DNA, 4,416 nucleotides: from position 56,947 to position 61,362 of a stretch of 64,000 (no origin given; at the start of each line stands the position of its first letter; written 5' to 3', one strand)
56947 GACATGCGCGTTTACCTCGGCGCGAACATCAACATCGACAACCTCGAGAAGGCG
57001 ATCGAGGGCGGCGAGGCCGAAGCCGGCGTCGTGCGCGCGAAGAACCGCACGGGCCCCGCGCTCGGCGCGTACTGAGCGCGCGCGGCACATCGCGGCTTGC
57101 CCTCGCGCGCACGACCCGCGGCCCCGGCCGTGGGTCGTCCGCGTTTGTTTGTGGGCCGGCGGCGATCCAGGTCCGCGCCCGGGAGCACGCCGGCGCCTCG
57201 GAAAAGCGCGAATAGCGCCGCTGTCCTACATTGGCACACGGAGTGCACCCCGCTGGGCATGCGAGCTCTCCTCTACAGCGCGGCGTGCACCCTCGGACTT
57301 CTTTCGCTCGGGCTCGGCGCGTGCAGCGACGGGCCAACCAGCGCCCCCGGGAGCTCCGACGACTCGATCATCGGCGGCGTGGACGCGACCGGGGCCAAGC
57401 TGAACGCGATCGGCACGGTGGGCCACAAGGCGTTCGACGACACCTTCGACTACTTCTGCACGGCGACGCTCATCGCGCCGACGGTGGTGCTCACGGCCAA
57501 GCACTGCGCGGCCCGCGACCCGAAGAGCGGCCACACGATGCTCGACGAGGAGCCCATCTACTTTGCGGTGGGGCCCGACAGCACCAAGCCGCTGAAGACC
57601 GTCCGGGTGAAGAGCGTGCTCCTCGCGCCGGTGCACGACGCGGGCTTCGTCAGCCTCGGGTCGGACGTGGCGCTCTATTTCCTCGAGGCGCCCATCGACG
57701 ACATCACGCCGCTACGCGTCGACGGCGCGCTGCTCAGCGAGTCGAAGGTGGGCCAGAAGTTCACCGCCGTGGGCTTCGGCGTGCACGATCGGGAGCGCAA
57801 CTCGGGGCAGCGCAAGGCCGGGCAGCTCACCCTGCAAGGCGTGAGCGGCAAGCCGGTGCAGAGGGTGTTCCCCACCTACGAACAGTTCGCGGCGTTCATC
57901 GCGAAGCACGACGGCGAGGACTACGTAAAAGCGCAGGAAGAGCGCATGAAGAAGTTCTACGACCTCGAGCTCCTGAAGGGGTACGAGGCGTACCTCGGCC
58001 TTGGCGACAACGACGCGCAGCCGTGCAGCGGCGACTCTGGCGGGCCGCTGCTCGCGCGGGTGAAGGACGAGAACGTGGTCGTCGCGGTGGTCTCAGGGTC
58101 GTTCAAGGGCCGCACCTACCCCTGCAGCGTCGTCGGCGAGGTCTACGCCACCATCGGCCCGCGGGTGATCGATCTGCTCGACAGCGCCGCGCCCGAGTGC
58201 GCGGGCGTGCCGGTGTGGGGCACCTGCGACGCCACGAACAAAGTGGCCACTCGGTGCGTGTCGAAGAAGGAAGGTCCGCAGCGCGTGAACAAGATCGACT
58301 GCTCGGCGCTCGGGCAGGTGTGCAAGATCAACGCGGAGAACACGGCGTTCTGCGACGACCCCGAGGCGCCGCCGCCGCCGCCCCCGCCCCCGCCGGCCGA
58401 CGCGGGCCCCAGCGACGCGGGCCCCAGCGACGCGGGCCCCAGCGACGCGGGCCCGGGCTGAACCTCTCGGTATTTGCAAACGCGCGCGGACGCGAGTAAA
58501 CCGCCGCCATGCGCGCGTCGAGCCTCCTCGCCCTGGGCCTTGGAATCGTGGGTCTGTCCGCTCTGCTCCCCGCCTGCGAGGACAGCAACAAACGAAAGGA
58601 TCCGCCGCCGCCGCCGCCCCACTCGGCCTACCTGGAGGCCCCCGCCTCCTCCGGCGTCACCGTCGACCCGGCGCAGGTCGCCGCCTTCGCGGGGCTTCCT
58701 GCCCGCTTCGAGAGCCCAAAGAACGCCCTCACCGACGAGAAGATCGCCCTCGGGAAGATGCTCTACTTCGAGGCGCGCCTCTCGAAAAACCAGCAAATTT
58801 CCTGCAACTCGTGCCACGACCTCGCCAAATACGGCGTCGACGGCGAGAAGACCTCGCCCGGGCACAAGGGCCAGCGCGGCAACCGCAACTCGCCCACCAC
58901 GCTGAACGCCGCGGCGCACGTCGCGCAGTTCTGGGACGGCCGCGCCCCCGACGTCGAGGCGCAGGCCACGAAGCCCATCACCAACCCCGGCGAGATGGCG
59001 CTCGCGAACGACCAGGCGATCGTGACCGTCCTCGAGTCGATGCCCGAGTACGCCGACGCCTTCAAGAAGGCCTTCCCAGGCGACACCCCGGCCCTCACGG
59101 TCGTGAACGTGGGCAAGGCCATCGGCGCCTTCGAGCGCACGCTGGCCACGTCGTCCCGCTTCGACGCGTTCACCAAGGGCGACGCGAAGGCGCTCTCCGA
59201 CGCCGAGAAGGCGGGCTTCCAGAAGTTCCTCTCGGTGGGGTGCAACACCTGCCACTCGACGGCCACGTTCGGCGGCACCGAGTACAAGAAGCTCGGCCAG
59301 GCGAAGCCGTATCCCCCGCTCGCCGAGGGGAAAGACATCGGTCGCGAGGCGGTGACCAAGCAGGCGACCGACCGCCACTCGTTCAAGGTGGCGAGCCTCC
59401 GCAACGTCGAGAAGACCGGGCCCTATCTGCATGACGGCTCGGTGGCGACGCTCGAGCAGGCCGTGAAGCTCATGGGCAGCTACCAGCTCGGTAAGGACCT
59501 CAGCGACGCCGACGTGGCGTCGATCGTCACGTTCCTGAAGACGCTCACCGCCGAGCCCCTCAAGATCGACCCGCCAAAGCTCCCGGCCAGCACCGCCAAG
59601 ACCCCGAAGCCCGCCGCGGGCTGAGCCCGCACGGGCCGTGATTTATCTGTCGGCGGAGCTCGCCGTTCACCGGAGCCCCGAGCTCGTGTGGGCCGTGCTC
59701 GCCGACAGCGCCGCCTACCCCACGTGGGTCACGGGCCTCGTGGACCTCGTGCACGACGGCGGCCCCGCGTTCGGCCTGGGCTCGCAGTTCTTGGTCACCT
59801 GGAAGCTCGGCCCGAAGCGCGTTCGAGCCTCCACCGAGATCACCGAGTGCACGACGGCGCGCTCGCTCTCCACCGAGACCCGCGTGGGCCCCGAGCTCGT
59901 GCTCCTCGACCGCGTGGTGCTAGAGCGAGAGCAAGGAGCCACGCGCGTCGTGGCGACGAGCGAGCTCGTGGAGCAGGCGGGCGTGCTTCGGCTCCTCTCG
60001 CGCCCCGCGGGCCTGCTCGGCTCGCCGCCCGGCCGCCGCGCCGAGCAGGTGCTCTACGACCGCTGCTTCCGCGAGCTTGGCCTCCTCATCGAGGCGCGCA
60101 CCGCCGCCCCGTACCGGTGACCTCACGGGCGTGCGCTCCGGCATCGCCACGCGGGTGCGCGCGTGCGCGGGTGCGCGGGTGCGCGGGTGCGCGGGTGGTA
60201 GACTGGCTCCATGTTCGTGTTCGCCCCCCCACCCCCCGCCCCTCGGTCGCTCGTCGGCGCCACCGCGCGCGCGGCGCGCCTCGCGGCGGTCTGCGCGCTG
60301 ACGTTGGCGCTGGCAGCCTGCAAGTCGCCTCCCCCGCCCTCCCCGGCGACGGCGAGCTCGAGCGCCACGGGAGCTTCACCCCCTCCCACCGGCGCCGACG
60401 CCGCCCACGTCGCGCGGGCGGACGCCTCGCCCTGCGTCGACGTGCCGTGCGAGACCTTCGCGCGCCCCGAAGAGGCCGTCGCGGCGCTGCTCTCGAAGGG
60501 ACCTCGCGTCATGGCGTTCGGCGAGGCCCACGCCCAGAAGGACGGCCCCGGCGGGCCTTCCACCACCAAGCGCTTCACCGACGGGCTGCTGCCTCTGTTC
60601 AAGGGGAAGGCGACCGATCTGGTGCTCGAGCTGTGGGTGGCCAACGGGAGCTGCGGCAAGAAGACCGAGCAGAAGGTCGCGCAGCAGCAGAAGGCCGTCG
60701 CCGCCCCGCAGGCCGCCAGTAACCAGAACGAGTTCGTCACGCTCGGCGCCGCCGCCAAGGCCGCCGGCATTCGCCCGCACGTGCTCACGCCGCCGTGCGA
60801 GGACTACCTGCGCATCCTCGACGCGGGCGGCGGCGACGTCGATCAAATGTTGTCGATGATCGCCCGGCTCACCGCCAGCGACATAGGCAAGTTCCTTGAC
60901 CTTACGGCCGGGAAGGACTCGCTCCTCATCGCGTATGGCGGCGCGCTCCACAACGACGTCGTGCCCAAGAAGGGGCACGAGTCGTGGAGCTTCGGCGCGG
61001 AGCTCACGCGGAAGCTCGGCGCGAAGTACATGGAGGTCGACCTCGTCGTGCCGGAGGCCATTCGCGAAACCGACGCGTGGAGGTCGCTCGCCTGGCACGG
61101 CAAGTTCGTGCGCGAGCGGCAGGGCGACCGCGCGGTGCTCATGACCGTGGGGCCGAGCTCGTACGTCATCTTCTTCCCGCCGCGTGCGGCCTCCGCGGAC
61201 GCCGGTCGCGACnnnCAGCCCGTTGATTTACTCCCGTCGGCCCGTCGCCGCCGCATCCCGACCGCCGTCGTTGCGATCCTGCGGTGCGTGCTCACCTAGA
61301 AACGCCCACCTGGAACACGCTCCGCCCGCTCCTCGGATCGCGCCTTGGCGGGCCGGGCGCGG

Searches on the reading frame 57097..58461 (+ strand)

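Call 4: search_protein_families(library=pfam, proteins=[window:57097-58461:+], max_evalue=0.01)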
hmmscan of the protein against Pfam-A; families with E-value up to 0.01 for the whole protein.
window:57097-58461:+ (454 aa): 2 families
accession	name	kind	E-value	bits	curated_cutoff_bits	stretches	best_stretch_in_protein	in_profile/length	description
PF00089.32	Trypsin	-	1.5e-13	51.6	20.6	1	113-339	23-201/220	Trypsin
PF13365.12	Trypsin_2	-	1.4e-05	26.3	27.6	1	121-320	1-136/144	Trypsin-like peptidase domain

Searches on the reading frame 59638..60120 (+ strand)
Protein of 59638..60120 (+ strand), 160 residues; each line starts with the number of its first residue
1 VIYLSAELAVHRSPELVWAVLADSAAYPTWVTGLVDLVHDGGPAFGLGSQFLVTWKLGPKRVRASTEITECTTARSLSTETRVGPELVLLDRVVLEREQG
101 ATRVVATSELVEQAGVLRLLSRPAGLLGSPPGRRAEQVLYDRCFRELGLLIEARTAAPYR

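Call 4: search_protein_families(library=pfam, proteins=[window:59638-60120:+], max_evalue=0.01)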
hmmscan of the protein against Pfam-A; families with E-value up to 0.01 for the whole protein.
window:59638-60120:+ (160 aa): 2 families
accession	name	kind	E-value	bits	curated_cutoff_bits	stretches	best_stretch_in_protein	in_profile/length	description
PF10604.15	Polyketide_cyc2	-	1.7e-06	28.8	27.4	1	4-116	4-113/142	Polyketide cyclase / dehydrase and lipid transport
PF03364.25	Polyketide_cyc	-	0.0041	17.8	23.4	1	10-69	1-55/126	Polyketide cyclase / dehydrase and lipid transport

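Call 80: find_encoding_contigs(protein=window:59638-60117:+, flank=700, max_places=10)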
Protein window:59638-60117:+ (160 aa): 9 contigs read that carry it; 7 places shown.
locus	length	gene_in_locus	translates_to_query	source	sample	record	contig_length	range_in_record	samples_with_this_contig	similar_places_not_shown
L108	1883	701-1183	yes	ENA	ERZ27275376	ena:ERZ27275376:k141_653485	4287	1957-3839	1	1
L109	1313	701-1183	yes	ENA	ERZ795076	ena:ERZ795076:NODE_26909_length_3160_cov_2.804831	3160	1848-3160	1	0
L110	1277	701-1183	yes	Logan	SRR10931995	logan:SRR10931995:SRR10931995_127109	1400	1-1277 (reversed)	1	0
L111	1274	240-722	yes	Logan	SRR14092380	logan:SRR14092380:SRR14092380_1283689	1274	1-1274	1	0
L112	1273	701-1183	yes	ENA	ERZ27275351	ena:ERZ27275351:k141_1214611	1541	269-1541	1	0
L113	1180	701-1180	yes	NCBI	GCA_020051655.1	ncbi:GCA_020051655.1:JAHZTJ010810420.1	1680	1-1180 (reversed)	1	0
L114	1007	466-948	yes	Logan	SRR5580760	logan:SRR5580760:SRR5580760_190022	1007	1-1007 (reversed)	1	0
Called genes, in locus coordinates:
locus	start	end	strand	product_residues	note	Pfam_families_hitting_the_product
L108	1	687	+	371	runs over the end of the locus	PF03150:CCP_MauG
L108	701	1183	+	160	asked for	PF10604:Polyketide_cyc2 (weak)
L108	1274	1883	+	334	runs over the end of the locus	-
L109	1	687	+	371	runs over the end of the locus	PF03150:CCP_MauG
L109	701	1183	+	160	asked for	PF10604:Polyketide_cyc2 (weak)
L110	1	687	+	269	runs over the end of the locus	?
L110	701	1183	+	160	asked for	PF10604:Polyketide_cyc2 (weak)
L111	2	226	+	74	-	?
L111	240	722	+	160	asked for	PF10604:Polyketide_cyc2 (weak)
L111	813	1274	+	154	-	?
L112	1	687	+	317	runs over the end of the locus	?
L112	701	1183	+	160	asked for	PF10604:Polyketide_cyc2 (weak)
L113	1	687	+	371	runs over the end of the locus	PF03150:CCP_MauG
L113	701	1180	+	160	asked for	PF10604:Polyketide_cyc2 (weak)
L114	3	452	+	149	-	?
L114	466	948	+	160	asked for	PF10604:Polyketide_cyc2 (weak)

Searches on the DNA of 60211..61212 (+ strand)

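Call 68: search_rna_families(source=L001, start=6300, end=6800, threshold=evalue, max_evalue=0.1)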
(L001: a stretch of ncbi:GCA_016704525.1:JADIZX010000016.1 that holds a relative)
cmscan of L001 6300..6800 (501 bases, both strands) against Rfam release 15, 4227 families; matches with E-value up to 0.1: 0.
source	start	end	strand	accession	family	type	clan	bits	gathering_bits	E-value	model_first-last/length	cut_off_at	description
